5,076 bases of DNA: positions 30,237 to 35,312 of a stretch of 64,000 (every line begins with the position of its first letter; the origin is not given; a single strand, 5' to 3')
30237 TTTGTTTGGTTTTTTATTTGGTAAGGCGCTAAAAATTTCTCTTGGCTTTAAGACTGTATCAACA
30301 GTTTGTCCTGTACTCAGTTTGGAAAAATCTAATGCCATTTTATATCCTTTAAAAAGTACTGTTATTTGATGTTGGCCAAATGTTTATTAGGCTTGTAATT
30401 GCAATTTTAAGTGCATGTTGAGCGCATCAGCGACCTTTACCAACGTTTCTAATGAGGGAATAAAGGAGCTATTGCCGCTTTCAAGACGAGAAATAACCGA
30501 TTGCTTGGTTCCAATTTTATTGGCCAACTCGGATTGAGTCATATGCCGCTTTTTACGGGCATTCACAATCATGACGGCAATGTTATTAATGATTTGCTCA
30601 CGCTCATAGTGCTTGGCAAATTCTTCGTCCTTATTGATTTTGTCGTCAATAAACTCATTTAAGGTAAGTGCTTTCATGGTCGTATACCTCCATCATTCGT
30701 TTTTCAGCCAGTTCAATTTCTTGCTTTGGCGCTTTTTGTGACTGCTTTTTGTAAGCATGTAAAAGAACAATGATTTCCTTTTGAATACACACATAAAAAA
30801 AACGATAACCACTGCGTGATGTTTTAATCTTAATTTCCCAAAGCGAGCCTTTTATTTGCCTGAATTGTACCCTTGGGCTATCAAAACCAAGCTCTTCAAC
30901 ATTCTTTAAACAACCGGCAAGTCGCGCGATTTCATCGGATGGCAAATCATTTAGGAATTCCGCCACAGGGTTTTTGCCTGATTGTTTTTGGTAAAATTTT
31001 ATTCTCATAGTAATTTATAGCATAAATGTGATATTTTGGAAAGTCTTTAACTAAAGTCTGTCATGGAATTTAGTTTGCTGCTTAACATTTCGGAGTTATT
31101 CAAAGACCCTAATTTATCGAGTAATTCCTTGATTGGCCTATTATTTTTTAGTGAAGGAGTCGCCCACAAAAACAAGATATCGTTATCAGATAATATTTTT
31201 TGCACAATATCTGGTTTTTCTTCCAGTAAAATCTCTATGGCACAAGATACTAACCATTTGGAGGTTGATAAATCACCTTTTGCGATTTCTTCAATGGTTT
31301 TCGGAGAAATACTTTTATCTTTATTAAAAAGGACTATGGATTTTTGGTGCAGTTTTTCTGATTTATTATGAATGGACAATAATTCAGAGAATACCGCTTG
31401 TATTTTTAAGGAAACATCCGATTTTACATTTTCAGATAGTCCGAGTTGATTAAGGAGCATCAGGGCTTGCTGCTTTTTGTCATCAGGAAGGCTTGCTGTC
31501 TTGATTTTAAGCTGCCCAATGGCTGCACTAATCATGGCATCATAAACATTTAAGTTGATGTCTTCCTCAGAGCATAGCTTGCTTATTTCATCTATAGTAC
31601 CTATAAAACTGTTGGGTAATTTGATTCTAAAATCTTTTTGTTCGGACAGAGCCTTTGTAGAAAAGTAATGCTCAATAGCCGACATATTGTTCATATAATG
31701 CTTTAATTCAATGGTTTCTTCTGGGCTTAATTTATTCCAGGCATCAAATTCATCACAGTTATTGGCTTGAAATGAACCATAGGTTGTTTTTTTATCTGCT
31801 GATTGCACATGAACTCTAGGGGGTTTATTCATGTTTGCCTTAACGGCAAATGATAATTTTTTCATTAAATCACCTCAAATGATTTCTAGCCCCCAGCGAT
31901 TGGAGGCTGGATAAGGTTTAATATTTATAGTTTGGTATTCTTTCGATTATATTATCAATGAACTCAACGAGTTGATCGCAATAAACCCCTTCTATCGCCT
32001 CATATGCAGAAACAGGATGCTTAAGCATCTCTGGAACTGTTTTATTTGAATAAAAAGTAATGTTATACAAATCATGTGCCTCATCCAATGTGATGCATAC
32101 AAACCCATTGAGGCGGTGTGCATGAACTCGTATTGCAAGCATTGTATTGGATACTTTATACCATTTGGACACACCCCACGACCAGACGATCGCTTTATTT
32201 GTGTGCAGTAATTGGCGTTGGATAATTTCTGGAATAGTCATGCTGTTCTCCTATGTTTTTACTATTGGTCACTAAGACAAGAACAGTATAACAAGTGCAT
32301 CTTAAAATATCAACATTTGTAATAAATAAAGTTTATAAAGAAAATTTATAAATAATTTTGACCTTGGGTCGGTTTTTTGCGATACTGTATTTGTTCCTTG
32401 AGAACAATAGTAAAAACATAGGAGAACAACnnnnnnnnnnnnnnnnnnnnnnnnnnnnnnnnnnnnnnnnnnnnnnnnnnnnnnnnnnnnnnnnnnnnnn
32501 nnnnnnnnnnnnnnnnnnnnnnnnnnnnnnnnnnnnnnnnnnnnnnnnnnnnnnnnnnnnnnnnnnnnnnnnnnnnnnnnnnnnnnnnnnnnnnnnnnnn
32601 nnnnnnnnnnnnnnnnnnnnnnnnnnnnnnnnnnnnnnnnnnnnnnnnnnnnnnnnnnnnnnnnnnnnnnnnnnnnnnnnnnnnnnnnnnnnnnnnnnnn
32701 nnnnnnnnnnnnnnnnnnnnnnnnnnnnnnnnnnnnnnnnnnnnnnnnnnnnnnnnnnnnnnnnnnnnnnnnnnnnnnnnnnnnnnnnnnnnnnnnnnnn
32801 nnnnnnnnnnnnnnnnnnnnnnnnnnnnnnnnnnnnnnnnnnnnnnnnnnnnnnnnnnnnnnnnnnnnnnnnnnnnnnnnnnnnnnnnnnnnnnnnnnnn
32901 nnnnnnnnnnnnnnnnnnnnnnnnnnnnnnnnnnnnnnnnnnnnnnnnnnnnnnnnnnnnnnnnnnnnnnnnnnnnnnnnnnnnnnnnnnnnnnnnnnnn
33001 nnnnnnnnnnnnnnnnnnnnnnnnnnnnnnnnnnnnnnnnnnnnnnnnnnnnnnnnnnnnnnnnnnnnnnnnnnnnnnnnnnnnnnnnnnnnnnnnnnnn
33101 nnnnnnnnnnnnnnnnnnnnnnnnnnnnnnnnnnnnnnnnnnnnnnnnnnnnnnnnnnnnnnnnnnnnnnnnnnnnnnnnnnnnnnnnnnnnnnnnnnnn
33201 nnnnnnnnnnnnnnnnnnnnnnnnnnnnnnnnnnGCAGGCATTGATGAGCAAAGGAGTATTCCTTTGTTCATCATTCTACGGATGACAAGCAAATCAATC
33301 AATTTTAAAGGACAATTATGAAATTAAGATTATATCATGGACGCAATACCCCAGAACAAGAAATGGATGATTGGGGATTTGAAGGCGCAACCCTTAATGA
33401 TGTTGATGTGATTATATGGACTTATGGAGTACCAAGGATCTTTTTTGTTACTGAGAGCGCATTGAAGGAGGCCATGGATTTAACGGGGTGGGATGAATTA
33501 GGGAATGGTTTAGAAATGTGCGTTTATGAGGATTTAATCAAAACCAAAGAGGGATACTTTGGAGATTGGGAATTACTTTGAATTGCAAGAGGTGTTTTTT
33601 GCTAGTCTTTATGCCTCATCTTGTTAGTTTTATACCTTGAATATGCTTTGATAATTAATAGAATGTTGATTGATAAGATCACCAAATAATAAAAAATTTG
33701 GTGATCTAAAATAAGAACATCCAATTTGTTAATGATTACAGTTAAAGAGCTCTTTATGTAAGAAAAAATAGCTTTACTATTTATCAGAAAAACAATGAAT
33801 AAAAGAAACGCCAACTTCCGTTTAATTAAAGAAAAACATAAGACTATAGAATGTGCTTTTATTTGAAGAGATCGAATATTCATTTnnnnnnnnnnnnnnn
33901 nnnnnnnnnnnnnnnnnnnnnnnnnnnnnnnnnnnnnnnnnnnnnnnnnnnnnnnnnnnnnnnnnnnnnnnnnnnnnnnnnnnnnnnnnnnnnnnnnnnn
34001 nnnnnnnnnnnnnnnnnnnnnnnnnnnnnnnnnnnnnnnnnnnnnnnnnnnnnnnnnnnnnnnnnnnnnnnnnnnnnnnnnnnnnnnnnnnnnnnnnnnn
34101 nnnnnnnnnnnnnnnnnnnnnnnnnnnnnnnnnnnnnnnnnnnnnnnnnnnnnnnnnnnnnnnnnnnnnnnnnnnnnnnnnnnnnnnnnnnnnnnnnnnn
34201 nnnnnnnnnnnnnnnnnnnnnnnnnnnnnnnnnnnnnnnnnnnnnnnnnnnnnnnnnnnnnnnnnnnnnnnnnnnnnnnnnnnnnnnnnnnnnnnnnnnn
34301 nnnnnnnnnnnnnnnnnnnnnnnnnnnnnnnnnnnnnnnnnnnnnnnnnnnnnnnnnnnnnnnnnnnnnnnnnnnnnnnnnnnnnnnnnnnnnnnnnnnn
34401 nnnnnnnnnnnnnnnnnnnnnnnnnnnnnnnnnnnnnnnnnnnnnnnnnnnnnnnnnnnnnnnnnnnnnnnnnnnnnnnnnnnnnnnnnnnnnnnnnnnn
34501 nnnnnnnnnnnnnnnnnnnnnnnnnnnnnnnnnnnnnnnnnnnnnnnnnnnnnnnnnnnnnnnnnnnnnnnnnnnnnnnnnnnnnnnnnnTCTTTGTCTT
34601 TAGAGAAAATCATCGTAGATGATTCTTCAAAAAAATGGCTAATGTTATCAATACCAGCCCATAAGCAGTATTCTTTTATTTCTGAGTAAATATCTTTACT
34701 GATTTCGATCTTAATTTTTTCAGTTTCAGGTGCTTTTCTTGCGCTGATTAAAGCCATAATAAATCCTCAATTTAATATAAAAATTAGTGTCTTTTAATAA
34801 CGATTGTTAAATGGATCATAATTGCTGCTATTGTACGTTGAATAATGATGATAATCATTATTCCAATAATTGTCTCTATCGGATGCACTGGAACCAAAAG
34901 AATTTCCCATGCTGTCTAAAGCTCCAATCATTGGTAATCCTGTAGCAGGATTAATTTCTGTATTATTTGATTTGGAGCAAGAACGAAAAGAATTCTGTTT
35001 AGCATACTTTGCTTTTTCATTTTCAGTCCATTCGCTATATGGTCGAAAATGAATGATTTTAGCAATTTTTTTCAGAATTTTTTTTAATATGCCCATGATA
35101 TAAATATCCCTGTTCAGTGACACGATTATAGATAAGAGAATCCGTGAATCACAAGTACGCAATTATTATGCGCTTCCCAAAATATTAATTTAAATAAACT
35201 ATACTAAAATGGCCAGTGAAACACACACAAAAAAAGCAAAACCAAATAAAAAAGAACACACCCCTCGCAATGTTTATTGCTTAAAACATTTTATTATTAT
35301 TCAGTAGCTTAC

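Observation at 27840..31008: higB-like, XRE higA-like and a helicase-nuclease fusion: candidate single-protein anti-phage defence operon in ICE cargo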

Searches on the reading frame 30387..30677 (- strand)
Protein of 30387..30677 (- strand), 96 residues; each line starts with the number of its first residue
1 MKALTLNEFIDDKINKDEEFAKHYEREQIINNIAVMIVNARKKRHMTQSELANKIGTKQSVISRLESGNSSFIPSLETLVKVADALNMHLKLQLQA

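Call 3: search_protein_families(library=pfam, proteins=[window:30387-30677:-], max_evalue=0.01)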
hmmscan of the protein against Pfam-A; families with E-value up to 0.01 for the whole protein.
window:30387-30677:- (96 aa): 8 families
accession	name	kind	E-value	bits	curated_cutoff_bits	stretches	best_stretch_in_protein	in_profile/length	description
PF01381.28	HTH_3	-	2e-14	53.8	23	1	39-90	3-52/55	Helix-turn-helix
PF12844.13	HTH_19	-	2.6e-07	30.9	30.2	1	37-88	4-53/64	Helix-turn-helix domain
PF13443.12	HTH_26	-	5.7e-07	30.1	22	1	42-88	7-52/63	Cro/C1-type HTH DNA-binding domain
PF13744.12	HTH_37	-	3.5e-06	27.2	27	1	31-93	17-78/80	Helix-turn-helix domain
PF13560.12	HTH_31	-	3.1e-05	24.6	27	1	41-88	10-56/64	Helix-turn-helix domain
PF15731.11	MqsA_antitoxin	-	0.00037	21.1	30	1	18-84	58-121/131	Antitoxin component of bacterial toxin-antitoxin system, MqsA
PF22495.2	HTH_92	-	0.00042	20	27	1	40-70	3-33/45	RsaL-like HTH domain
PF13413.12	HTH_25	-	0.001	19.3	24.6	1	39-76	4-41/62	Helix-turn-helix domain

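Call 4: search_protein_families(library=padloc, proteins=[window:30387-30677:-], max_evalue=0.01)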
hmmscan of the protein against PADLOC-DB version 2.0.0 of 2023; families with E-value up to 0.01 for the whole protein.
window:30387-30677:- (96 aa): 18 families
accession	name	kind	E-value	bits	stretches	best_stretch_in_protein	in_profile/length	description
PDLC02926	HTH_VI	-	1.3e-10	39.4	1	36-91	5-58/92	-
PDLC03952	RmrA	-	1.4e-07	28.7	1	33-88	23-76/395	-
PDLC03949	RmrA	-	1.5e-07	28.7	1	37-89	7-57/363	-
PDLC03947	RmrA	-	2.8e-07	27.7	1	36-91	15-68/383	-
PDLC03954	RmrA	-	4.2e-07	27.2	1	38-91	16-67/380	-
PDLC03948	RmrA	-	5.5e-07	26.8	1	37-90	13-64/397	-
PDLC04760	PDC-M64C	-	6.7e-07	27.6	1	30-90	24-82/93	-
PDLC03944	RmrA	-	2.9e-06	24.6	1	39-88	13-60/384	-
PDLC03951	RmrA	-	5.3e-06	23.6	1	37-92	13-66/400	-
PDLC04142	capH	-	1.2e-05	24.3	1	36-87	10-59/103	capH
PDLC03946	RmrA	-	1.5e-05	21.9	1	38-89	8-57/357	-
PDLC03956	RmrA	-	1.7e-05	22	1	33-90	9-65/399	-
PDLC04775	PDC-M69A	-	2.5e-05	22.7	1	30-89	5-62/113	-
PDLC04758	PDC-M64B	-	3.6e-05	22.2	1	14-90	15-86/123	-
PDLC03955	RmrA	-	5.9e-05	20.5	1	38-89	26-75/371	-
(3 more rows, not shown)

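Call 5: search_protein_families(library=ncbifam, proteins=[window:30387-30677:-], max_evalue=0.01)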
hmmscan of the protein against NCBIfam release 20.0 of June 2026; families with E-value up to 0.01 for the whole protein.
window:30387-30677:- (96 aa): 22 families
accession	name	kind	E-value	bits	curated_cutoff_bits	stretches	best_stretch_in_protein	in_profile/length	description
TIGR00270.2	TIGR00270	equivalog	1.1e-11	44.8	110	1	20-91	64-132/159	multiprotein bridging factor aMBF1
TIGR03070.1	couple_hipB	subfamily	3.8e-11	42.8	71.65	1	32-90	2-58/58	type II toxin-antitoxin system Y4mF family antitoxin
NF041951.1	phage_RstR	subfamily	6.2e-11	42.5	80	1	34-88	4-56/108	RstR family transcriptional repressor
NF007271.0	PRK09726.1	equivalog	1.9e-10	40.6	79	1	20-92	4-70/88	type II toxin-antitoxin system antitoxin HipB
TIGR03830.1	CxxCG_CxxCG_HTH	subfamily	6.8e-07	29.1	61.8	1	26-85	59-118/127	type II TA system antitoxin MqsA family protein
NF006015.0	PRK08154.1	subfamily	1.1e-06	28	204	1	15-91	13-87/314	anaerobic benzoate catabolism transcriptional regulator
NF010465.0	PRK13890.1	equivalog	1.2e-06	28.6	96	1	38-94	11-65/121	conjugal transfer protein TrbA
NF047948.1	male_kill_WMK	equivalog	1.2e-06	28.2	300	1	32-90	5-61/300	WO male-killing family protein Wmk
TIGR02684.1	dnstrm_HI1420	hypoth_equivalog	0.00025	21.2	53.7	1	15-92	12-88/89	addiction module antidote protein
TIGR02850.1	spore_sigG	equivalog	0.00063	19.3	457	1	9-68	183-245/254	RNA polymerase sporulation sigma factor SigG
NF041575.1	antitoxPezA_Strep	equivalog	0.00087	19.3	290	1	37-74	6-43/158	type II toxin-antitoxin system antitoxin PezA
NF006158.0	PRK08301.1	equivalog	0.0012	18.3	339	1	18-66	181-226/241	RNA polymerase sporulation sigma factor SigE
NF003055.0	PRK03975.1-2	equivalog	0.002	17.9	122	1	27-70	7-49/140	putative transcriptional regulator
TIGR02612.1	mob_myst_A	hypoth_equivalog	0.0022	17.9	122.6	1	37-90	30-83/150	mobile mystery protein A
NF006071.0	PRK08215.1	equivalog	0.0023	17.5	372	1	9-67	186-247/258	RNA polymerase sporulation sigma factor SigG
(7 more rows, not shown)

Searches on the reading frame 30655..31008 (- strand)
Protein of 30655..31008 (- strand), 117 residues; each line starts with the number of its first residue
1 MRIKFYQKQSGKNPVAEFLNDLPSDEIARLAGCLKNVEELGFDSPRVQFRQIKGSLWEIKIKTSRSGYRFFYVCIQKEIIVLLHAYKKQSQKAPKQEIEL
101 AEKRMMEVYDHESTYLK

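Call 3: search_protein_families(library=pfam, proteins=[window:30655-31008:-], max_evalue=0.01)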
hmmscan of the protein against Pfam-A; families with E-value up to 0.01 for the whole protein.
window:30655-31008:- (117 aa): 1 family
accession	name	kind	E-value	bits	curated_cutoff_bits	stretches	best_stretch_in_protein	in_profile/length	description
PF05973.20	Gp49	-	5.1e-20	71.8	23.9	1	17-105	1-89/90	Phage derived protein Gp49-like (DUF891)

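Call 4: search_protein_families(library=padloc, proteins=[window:30655-31008:-], max_evalue=0.01)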
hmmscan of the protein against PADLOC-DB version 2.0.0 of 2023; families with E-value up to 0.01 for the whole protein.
window:30655-31008:- (117 aa): 1 family
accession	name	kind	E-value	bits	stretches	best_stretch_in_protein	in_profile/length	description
PDLC03886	NsnC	-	5.6e-05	20.6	1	36-101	217-282/293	-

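Call 5: search_protein_families(library=ncbifam, proteins=[window:30655-31008:-], max_evalue=0.01)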
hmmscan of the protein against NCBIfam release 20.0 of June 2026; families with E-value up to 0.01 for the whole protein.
window:30655-31008:- (117 aa): 1 family
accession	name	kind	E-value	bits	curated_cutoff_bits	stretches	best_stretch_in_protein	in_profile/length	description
TIGR02683.1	upstrm_HI1419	hypoth_equivalog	1.5e-06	28.5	62.85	1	48-101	39-88/95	type II toxin-antitoxin system RelE/ParE family toxin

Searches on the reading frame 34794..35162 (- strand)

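Call 27: search_protein_families(library=pfam, proteins=[window:34794-35162:-], max_evalue=0.01)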
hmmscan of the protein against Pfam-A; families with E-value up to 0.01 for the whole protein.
window:34794-35162:- (122 aa): 1 family
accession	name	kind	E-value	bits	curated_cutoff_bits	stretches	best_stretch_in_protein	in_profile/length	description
PF10624.15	TraS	-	1.6e-09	38.1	27.4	1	9-92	75-155/157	Plasmid conjugative transfer entry exclusion protein TraS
